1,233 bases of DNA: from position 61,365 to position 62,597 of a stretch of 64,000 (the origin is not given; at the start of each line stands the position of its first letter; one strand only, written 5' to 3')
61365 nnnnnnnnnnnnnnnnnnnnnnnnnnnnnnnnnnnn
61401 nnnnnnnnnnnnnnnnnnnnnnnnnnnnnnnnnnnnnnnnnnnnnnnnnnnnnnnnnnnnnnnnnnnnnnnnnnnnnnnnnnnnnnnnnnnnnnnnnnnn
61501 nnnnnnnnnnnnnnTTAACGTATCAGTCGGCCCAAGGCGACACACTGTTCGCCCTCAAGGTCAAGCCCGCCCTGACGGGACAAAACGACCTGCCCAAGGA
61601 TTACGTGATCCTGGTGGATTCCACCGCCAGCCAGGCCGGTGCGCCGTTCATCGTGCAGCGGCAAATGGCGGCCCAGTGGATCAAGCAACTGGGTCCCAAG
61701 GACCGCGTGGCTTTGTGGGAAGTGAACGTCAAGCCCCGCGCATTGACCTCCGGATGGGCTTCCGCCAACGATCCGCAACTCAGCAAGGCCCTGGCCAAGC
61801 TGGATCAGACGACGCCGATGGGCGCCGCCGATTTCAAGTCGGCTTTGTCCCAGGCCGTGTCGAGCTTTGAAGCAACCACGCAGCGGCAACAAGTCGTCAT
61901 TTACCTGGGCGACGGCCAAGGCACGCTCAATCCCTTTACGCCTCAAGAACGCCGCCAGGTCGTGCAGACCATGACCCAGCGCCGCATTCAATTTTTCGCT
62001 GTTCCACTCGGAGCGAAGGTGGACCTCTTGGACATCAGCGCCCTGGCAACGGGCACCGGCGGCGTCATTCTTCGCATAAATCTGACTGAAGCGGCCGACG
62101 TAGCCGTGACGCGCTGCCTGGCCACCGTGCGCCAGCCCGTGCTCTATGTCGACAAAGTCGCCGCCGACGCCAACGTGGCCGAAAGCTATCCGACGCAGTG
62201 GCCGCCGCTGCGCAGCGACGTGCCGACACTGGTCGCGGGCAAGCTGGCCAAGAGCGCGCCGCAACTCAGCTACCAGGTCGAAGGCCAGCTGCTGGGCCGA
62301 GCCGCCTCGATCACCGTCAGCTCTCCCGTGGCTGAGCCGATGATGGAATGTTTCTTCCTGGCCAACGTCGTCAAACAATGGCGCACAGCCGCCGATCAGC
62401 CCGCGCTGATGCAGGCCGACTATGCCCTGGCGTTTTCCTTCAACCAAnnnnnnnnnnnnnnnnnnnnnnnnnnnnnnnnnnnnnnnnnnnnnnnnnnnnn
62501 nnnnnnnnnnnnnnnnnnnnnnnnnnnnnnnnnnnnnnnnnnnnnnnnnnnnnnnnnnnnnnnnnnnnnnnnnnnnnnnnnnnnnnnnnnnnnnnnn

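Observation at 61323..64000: Hidden ORF of at least 892 codons, absent from the ORF track: secreted vWA protein with coiled-coil, STN-like module and Gly/Met repeat tail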

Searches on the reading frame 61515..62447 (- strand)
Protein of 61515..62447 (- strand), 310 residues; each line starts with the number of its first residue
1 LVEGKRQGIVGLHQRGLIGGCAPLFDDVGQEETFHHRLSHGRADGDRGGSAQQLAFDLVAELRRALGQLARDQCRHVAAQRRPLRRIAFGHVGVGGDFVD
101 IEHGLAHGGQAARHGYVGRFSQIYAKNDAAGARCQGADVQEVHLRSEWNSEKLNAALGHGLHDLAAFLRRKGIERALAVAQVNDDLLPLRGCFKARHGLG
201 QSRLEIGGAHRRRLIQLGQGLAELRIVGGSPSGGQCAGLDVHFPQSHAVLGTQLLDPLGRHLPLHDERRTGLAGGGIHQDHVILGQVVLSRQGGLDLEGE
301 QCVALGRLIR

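Call 100: search_protein_families(library=pfam, proteins=[window:61515-62447:-], max_evalue=0.1)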
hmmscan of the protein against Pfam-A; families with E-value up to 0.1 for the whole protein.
window:61515-62447:- (310 aa): 0 families
